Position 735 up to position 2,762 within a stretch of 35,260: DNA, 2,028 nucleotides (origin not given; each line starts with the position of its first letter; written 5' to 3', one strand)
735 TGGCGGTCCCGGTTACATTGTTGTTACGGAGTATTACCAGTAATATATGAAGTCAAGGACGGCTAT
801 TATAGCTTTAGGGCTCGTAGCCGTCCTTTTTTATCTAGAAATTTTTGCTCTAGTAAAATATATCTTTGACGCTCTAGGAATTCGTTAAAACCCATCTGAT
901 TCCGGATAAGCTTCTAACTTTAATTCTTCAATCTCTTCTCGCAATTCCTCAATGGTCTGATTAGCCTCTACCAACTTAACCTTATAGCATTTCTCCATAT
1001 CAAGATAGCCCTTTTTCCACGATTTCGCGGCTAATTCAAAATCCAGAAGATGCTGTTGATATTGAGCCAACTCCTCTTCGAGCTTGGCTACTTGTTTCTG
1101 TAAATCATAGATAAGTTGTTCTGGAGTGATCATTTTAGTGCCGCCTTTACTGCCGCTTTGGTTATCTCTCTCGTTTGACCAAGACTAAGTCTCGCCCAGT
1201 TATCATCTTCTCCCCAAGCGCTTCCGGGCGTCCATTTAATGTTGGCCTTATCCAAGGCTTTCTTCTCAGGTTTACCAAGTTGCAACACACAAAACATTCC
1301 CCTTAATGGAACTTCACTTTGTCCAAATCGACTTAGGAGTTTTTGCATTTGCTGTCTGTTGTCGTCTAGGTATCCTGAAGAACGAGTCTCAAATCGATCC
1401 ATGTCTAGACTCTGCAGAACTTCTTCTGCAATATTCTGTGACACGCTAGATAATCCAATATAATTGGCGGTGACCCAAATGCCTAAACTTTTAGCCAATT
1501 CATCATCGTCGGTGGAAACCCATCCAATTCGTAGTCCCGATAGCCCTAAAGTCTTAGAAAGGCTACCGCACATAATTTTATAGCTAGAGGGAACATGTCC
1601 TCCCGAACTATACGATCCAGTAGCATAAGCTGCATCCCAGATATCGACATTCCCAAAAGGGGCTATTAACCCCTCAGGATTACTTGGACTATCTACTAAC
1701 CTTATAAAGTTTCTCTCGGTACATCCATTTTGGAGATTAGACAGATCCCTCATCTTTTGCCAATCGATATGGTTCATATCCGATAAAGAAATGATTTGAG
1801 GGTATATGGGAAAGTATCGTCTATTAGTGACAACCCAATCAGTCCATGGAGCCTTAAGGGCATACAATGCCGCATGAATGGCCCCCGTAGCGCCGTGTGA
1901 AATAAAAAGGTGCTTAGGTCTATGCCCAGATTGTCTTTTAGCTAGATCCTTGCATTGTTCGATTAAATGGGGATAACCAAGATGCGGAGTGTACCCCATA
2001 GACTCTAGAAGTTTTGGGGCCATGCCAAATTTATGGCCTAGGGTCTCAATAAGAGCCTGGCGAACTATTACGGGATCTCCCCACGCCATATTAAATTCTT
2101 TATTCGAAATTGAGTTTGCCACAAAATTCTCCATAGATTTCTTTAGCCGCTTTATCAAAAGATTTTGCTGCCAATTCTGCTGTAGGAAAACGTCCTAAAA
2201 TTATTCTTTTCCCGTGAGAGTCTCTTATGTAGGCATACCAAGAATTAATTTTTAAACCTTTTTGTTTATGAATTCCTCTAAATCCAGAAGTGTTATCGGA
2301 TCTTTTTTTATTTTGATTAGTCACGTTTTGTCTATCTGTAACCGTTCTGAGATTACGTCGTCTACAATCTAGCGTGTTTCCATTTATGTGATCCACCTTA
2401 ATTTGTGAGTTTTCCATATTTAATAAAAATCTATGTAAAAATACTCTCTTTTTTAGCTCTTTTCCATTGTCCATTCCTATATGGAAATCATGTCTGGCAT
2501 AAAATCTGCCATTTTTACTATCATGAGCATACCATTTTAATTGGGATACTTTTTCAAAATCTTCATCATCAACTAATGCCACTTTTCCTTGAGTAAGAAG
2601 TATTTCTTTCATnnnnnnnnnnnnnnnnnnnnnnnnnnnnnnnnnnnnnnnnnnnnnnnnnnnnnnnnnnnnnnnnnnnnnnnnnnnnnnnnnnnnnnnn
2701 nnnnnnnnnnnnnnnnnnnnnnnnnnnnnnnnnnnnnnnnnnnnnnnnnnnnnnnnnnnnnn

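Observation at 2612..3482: CYTH triphosphate-tunnel enzyme abutting a small, possibly Acb2-family protein: candidate nucleotide-signal interference pair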

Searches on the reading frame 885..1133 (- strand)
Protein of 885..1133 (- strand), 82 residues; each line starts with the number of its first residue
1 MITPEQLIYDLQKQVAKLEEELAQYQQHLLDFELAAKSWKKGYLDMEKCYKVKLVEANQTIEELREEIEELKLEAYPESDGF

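Call 3: search_protein_families(library=pfam, proteins=[window:885-1133:-], max_evalue=1)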
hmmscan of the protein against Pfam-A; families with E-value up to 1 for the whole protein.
window:885-1133:- (82 aa): 34 families (the best 25 are shown)
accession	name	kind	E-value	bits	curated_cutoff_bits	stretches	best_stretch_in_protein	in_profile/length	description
PF15665.10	FAM184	-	0.00063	19.9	32.7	1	9-75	49-118/211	Family with sequence similarity 184, A and B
PF16716.10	BST2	-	0.0019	19.3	27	1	16-72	20-79/91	Bone marrow stromal antigen 2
PF20570.3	DUF6779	-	0.0042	18.2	28.1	1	10-72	21-84/108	Domain of unknown function (DUF6779)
PF04102.17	SlyX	-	0.0066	17.5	30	1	6-34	24-52/67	SlyX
PF07926.17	TPR_MLP1_2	-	0.0091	16.5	36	1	13-72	57-116/129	TPR/MLP1/MLP2-like protein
PF02185.22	HR1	-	0.011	16.1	33.1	1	53-73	41-61/67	Hr1 repeat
PF17045.10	CEP63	-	0.014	15.7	33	1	9-72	129-193/263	Centrosomal protein of 63 kDa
PF07989.16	Cnn_1N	-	0.017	15.7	28.5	0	10-33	47-70/74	Centrosomin N-terminal motif 1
PF12325.13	TMF_TATA_bd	-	0.019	15.5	29.1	1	6-72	12-77/115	TATA element modulatory factor 1 TATA binding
PF19380.4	DUF5955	-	0.021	15.6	27.1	1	9-37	9-37/88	Family of unknown function (DUF5955)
PF06005.17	ZapB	-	0.024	15.5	31.5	1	56-74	15-33/71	Cell division protein ZapB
PF12329.13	TMF_DNA_bd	-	0.024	15.1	35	0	55-72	8-25/74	TATA element modulatory factor 1 DNA binding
PF14282.11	FlxA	-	0.025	15.1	26.3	1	6-28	49-71/101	FlxA-like protein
PF18504.6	Csm1_N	-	0.026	15.3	26.3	0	5-27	40-62/70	Csm1 N-terminal domain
PF08700.17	VPS51_Exo84_N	-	0.03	14.8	24.2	1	53-72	52-71/87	Vps51/EXO84/COG1 N-terminal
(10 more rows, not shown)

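Call 4: search_protein_families(library=phrogs, proteins=[window:885-1133:-], max_evalue=0.01)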
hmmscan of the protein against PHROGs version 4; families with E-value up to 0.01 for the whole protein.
window:885-1133:- (82 aa): 0 families

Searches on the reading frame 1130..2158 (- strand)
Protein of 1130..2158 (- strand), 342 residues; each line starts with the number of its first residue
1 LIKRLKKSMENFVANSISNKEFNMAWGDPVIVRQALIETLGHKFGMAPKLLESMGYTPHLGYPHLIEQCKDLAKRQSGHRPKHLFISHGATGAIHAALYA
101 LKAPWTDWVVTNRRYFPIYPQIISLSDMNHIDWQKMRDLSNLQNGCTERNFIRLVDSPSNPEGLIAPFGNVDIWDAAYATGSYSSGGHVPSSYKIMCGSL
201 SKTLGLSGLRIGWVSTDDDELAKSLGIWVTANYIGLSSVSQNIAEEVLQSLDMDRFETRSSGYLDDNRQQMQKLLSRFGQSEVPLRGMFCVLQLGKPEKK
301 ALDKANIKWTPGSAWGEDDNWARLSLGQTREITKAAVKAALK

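Call 3: search_protein_families(library=pfam, proteins=[window:1130-2158:-], max_evalue=1)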
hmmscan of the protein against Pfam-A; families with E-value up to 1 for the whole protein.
window:1130-2158:- (342 aa): 3 families
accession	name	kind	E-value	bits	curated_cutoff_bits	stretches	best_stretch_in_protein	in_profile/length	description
PF00155.27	Aminotran_1_2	-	4.3e-23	82.5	19.7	1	55-336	37-358/361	Aminotransferase class I and II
PF04864.19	Alliinase_C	-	3.8e-17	62.7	22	1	82-255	67-247/363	Allinase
PF00754.31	F5_F8_type_C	-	0.12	13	28.2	1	296-337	12-52/127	F5/8 type C domain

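Call 4: search_protein_families(library=phrogs, proteins=[window:1130-2158:-], max_evalue=0.01)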
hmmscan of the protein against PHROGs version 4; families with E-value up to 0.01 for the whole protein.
window:1130-2158:- (342 aa): 1 family
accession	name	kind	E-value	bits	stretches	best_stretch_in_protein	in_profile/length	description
phrog_5879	-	unknown function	8.5e-12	45.5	1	195-337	241-395/403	-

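Call 24: search_protein_families(library=ncbifam, proteins=[window:1130-2158:-], max_evalue=0.1)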
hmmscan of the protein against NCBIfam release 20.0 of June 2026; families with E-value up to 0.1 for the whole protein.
window:1130-2158:- (342 aa): 35 families (the best 25 are shown)
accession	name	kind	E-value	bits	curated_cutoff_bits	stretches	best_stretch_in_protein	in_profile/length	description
NF041364.1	GntC_guanitoxin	equivalog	6.6e-17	61.4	415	1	51-337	28-350/356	guanitoxin biosynthesis PLP-dependent (S)-gamma-hydroxy-L-arginine cyclodehydratase GntC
NF005305.0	PRK06836.1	equivalog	7.3e-13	48.5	376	2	48-166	63-187/396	pyridoxal phosphate-dependent aminotransferase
TIGR03947.1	viomycin_VioD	equivalog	2e-10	40.1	390.9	1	71-271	59-278/359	capreomycidine synthase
NF052290.2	MocR_like_YczR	exception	3.1e-10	39.4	487.4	1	193-338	300-452/458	MocR-like transcription factor YczR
TIGR01141.1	hisC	equivalog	6.6e-10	38.4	276.55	1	66-301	58-304/349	histidinol-phosphate transaminase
TIGR01140.1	L_thr_O3P_dcar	equivalog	1.7e-09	37.3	290.55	1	62-298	45-286/331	threonine-phosphate decarboxylase CobD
TIGR03542.1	DAPAT_plant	equivalog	5.5e-09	35.4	364.7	2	195-336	239-395/402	LL-diaminopimelate aminotransferase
NF005593.0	PRK07324.1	equivalog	2.4e-08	33.5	476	1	195-274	215-291/373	aminotransferase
NF002878.0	PRK03321.1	subfamily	1.2e-07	30.8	374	2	196-305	210-313/352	histidinol-phosphate transaminase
NF004770.0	PRK06108.1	subfamily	1.7e-07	30.4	422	1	56-328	69-376/396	pyridoxal phosphate-dependent aminotransferase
NF006514.0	PRK08960.1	equivalog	1.3e-06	27.5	554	1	54-279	63-309/388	pyridoxal phosphate-dependent aminotransferase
NF005855.0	PRK07777.1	equivalog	1.6e-06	27.7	553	1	83-166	91-180/391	pyridoxal phosphate-dependent aminotransferase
TIGR04544.1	3metArgNH2trans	equivalog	4e-06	26.2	350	1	196-249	213-265/366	beta-methylarginine biosynthesis bifunctional aminotransferase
NF005815.0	PRK07681.1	equivalog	6.9e-06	25.3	545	1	196-338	233-380/399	LL-diaminopimelate aminotransferase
NF004870.0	PRK06225.1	equivalog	2.7e-05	23.1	351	1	193-251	216-272/380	pyridoxal phosphate-dependent aminotransferase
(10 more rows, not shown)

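Call 81: search_solved_structures(query=window:1130-2158:-, max_evalue=0.00001)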
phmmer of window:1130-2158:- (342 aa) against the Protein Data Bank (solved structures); distinct sequences matched with E-value up to 0.00001: 4.
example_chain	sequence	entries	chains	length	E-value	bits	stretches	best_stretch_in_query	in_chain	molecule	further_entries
3bwn_A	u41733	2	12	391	9.4e-08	34.8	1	78-273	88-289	L-tryptophan aminotransferase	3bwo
2hor_A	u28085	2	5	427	2.8e-07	33.2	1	104-251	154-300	Alliin lyase 1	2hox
1lk9_A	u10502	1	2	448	3e-07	33.1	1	104-251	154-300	ALLIIN LYASE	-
2zc0_A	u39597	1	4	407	2.8e-06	29.9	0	173-294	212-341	Alanine glyoxylate transaminase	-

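Call 82: search_dna_similar(query=window:1130-2158:-, collection=phages, mode=protein, max_evalue=0.00001, max_rows=15)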
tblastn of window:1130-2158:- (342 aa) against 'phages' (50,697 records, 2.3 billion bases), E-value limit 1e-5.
No match.

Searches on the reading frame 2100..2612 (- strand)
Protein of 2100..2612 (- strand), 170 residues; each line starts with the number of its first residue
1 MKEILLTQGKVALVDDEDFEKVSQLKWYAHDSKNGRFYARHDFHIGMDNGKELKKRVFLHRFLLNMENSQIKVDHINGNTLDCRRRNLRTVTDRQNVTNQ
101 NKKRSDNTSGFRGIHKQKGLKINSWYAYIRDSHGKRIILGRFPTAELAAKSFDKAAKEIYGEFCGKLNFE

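Call 3: search_protein_families(library=pfam, proteins=[window:2100-2612:-], max_evalue=1)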
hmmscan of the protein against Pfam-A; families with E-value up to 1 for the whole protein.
window:2100-2612:- (170 aa): 3 families
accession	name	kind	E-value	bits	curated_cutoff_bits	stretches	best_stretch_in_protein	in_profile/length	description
PF13392.12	HNH_3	-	3.6e-08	33.4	24.8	1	70-97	18-45/46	HNH endonuclease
PF00847.26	AP2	-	0.00013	22.6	33.3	1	121-161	11-53/54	AP2 domain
PF00811.25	Ependymin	-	0.22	12.1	32.3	1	75-135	20-79/128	Ependymin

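Call 4: search_protein_families(library=phrogs, proteins=[window:2100-2612:-], max_evalue=0.01)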
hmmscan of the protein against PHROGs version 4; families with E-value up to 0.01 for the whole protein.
window:2100-2612:- (170 aa): 10 families
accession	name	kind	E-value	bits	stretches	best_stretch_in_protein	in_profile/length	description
phrog_99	-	DNA, RNA and nucleotide metabolism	2.8e-32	113.9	1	51-165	153-265/383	HNH endonuclease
phrog_4578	-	DNA, RNA and nucleotide metabolism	4.7e-16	59.9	1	70-163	29-118/130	HNH endonuclease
phrog_3593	-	DNA, RNA and nucleotide metabolism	1.2e-14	55.5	1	70-161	110-198/210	HNH endonuclease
phrog_36769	-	unknown function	9.7e-13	49.2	1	50-161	231-349/367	-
phrog_374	-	DNA, RNA and nucleotide metabolism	4.1e-11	43.4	1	62-163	312-410/617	HNH endonuclease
phrog_959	-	DNA, RNA and nucleotide metabolism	1.2e-05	26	1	51-109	52-117/138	HNH endonuclease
phrog_953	-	DNA, RNA and nucleotide metabolism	0.00016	22.1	1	96-159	301-361/420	HNH endonuclease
phrog_59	-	DNA, RNA and nucleotide metabolism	0.00046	20.7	1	50-142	184-246/423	HNH endonuclease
phrog_30377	-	DNA, RNA and nucleotide metabolism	0.0007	20.7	1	67-117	22-70/82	HNH endonuclease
phrog_13470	-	DNA, RNA and nucleotide metabolism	0.0011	20.1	1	69-157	52-139/152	HNH endonuclease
